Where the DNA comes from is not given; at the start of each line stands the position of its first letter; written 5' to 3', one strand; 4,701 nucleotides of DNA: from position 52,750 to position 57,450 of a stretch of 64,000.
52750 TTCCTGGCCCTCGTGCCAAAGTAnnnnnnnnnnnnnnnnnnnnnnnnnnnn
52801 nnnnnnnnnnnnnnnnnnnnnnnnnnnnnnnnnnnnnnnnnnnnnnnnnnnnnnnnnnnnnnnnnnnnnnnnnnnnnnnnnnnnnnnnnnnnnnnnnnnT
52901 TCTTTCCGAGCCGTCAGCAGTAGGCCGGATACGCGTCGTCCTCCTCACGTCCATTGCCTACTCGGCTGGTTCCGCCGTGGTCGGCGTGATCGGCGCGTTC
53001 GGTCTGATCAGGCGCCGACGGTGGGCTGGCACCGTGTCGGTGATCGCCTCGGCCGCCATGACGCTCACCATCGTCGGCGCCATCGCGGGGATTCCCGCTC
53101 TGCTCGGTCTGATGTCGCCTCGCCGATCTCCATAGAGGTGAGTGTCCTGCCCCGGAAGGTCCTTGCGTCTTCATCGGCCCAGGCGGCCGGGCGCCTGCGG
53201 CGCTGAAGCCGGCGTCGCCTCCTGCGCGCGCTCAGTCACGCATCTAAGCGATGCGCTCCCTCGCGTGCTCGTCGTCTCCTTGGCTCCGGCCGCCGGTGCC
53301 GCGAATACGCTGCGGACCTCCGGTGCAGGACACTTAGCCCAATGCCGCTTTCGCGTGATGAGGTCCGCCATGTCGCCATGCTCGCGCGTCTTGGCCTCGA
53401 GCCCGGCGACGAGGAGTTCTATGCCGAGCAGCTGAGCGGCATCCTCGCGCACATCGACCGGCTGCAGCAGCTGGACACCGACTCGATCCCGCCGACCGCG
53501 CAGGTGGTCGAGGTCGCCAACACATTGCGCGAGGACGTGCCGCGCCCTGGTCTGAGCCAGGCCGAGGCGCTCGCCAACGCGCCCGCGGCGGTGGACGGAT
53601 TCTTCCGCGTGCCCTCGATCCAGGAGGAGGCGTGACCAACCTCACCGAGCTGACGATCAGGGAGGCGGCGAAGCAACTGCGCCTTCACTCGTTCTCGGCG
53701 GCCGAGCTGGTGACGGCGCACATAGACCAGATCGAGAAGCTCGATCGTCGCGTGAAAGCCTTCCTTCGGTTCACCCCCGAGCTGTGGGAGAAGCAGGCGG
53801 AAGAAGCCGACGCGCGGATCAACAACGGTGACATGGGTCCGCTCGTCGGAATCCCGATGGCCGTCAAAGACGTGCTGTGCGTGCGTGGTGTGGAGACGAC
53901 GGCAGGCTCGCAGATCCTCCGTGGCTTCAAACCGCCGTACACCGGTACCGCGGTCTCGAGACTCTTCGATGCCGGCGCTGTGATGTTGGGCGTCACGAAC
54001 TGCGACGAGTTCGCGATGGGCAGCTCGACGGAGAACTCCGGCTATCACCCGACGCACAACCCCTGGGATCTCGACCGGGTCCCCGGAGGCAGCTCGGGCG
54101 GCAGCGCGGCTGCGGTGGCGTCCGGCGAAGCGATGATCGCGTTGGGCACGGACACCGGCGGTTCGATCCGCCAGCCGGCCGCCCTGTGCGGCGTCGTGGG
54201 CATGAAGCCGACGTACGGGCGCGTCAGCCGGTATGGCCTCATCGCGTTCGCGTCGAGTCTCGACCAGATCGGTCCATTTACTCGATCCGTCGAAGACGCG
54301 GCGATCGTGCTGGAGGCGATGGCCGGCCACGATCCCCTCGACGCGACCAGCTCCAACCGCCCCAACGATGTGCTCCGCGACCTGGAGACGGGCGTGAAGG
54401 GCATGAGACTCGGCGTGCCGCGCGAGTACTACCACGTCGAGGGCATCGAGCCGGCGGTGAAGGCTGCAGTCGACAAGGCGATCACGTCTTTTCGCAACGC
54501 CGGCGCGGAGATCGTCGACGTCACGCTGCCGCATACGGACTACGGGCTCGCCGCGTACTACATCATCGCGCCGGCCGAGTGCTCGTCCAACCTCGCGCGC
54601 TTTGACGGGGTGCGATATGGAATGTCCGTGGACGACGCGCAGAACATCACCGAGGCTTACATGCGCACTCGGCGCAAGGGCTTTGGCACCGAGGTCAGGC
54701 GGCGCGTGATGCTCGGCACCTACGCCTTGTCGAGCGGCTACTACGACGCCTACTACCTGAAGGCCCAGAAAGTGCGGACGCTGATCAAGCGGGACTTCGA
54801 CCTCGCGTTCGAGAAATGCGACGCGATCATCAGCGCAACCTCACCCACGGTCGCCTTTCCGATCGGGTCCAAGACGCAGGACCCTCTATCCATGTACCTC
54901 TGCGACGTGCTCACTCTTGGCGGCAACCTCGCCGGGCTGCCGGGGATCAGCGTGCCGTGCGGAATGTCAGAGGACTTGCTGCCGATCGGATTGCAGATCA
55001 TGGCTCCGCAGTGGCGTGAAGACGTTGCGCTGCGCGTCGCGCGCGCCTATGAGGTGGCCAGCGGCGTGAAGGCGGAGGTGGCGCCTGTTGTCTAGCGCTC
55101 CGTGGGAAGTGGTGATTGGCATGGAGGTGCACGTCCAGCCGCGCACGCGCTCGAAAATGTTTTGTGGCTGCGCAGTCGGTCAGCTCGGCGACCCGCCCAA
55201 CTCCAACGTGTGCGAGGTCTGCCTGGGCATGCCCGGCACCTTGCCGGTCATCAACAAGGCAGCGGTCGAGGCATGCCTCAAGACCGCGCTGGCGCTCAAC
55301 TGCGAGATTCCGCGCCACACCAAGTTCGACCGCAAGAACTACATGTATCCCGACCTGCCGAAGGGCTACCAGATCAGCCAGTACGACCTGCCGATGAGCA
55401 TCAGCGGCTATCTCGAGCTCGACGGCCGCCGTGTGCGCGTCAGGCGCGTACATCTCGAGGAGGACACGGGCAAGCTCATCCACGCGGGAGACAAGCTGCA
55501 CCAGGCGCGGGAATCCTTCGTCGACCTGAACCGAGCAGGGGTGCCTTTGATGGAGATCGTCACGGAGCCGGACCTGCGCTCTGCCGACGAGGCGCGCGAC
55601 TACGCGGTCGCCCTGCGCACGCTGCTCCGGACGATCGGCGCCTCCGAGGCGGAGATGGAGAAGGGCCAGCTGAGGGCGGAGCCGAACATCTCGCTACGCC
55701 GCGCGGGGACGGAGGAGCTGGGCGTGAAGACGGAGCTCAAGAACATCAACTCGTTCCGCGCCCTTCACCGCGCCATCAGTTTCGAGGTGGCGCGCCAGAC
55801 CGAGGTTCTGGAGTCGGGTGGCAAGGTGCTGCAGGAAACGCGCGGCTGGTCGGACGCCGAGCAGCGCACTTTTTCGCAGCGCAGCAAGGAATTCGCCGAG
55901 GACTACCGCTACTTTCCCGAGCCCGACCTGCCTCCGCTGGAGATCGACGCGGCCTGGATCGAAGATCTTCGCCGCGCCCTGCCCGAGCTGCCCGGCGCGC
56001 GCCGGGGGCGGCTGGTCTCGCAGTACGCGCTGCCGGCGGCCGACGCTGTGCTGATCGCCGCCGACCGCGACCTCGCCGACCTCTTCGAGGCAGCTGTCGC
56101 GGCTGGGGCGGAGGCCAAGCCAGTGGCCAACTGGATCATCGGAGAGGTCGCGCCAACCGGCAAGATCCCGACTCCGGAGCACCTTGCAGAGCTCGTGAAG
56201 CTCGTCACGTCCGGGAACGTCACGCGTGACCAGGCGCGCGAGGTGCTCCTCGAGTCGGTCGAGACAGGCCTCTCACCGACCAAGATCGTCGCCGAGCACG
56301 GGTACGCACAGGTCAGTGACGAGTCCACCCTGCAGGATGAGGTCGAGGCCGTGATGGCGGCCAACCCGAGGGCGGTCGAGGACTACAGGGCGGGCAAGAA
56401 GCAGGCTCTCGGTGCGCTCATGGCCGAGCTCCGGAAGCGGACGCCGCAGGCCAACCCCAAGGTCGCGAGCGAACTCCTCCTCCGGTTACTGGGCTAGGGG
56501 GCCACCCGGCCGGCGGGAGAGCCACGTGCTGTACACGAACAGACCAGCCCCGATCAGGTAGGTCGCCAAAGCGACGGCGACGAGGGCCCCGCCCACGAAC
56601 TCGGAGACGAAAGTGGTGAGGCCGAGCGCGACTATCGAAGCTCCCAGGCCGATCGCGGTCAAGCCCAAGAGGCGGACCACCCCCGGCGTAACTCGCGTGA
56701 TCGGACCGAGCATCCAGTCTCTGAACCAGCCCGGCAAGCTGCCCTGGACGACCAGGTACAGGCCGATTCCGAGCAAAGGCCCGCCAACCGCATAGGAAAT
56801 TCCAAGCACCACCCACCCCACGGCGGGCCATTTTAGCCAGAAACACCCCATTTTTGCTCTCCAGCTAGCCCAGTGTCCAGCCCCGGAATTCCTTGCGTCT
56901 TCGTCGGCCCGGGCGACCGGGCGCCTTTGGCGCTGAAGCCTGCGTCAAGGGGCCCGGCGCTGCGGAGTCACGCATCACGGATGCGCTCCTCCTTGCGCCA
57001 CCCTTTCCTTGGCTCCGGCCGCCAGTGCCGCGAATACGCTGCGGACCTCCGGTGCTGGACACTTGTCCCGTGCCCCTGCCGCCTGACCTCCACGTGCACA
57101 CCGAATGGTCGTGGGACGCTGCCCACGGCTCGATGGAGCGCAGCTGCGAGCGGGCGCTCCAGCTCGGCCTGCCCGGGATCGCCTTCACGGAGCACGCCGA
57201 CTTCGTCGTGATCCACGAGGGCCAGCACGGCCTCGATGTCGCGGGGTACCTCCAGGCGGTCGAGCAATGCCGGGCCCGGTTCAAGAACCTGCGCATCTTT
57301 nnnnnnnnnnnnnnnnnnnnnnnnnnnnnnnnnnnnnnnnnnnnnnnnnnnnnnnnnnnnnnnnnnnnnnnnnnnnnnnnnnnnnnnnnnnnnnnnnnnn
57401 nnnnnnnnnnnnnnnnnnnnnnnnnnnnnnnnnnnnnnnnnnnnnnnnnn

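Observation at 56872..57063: Second copy of the structured element upstream of the PHP-phosphoesterase/rRNA-methyltransferase operon, with a pairing-preserving double substitution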

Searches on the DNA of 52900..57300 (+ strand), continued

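Call 47: search_with_rna_model(model_id=R1, sources=[L104, L105, L106, L107, L108, L109, L110, L111, L112, L113, L114, L115, L116, L117, L118, L119, L120, L121, L122, L123, L124, L125, L001, L006], max_evalue=0.001)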
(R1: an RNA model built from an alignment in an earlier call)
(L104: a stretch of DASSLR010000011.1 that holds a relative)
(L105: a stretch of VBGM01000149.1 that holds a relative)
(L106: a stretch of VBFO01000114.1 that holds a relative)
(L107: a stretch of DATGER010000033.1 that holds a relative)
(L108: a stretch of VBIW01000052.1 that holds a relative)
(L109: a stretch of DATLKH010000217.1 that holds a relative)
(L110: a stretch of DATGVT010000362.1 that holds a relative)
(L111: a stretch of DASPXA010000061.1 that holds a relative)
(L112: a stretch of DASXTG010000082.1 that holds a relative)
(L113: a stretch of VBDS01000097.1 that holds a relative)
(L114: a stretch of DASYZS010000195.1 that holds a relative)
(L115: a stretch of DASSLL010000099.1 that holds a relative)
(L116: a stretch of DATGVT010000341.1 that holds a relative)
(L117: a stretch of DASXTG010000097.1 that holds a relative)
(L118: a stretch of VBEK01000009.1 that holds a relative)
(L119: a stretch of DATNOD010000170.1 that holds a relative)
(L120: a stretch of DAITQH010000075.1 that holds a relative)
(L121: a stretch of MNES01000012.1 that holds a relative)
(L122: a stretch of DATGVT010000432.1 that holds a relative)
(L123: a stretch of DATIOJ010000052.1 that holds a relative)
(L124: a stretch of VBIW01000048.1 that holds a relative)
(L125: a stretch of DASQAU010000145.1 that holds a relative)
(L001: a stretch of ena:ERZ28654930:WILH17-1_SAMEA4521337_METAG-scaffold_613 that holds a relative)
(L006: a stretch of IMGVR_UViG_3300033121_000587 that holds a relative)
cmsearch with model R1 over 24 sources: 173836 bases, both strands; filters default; matches with E-value up to 0.001: 48.
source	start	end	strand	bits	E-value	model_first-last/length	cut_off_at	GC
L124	3713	3904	+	200.5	3.3e-42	1-193/193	no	0.72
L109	2634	2827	-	199.6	5.1e-42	1-193/193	no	0.67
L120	3091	3323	-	191.2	3.5e-40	1-193/193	no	0.7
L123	4186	4379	+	190.7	4.7e-40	1-193/193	no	0.69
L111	1164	1357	+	188.4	1.4e-39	1-193/193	no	0.73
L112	5543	5735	-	187.2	2.7e-39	1-193/193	no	0.68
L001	9227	9418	+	185.4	6.8e-39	1-193/193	no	0.69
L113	1963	2155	+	184.5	1.1e-38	1-193/193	no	0.69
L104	1759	1948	-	181.9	4e-38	1-193/193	no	0.72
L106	601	796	+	172.7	4.1e-36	1-193/193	no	0.71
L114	4768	4960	+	170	1.6e-35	1-193/193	no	0.74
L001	5496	5689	+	167.2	6.7e-35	1-193/193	no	0.71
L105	4302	4505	+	166.7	8.6e-35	1-193/193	no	0.74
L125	4244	4476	-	160.6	1.8e-33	1-193/193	no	0.73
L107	131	326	+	157.9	7.4e-33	1-193/193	no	0.72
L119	461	654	+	154.7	3.7e-32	1-193/193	no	0.68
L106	3519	3712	-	153.5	6.6e-32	1-193/193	no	0.74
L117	4375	4583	+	148.1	1e-30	1-193/193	no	0.74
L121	597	832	+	141.5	2.9e-29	1-193/193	no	0.69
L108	6936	7171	+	134.1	1.2e-27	1-193/193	no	0.69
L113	806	1041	-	134.1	1.2e-27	1-193/193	no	0.69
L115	1321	1555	+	130.4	7.9e-27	1-193/193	no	0.67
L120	4623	4839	-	125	1.2e-25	1-193/193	no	0.77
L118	6310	6538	-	122.2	5e-25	1-193/193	no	0.69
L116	1880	2014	+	106.5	1.4e-21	30-164/193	no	0.76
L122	411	581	-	105.7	2.1e-21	1-193/193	no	0.74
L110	785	926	+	92.6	1.6e-18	26-168/193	no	0.77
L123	3275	3452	+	83.7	1.4e-16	1-193/193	no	0.66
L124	3713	3904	-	67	6.6e-13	1-193/193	no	0.72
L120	3091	3323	+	56.4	1.4e-10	1-193/193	no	0.7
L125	4244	4476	+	49.3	5.2e-09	1-193/193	no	0.73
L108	6936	7171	-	46.3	2.3e-08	1-193/193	no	0.69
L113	806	1041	+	46.3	2.3e-08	1-193/193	no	0.69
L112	5543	5735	+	43.7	8.7e-08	1-193/193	no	0.68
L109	2634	2827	+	43.5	9.5e-08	1-193/193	no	0.67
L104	1759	1948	+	43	1.2e-07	1-193/193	no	0.72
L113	1963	2155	-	41.3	2.9e-07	1-193/193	no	0.69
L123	4186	4379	-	39.9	6e-07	1-193/193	no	0.69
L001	5496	5689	-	39.3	7.9e-07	1-193/193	no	0.71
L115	1321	1555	-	39.1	9e-07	1-193/193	no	0.67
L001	9227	9418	-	38.9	9.7e-07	1-193/193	no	0.69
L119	461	654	-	37.9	1.6e-06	1-193/193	no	0.68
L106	601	796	-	36.8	2.8e-06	1-193/193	no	0.71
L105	4302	4505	-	35.3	6e-06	1-193/193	no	0.74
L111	1164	1357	-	34.9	7.3e-06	1-193/193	no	0.73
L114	4768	4960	-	33.8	1.3e-05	1-193/193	no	0.74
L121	597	832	-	33.8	1.3e-05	1-193/193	no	0.69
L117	4375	4583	-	28.8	0.00016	1-193/193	no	0.74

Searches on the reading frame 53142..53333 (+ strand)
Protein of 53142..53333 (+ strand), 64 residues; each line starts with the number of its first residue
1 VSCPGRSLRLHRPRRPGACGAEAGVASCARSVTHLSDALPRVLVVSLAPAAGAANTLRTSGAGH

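Call 76: search_protein_families(library=pfam, proteins=[window:53142-53333:+], max_evalue=1)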
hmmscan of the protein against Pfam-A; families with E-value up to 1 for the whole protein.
window:53142-53333:+ (64 aa): 0 families
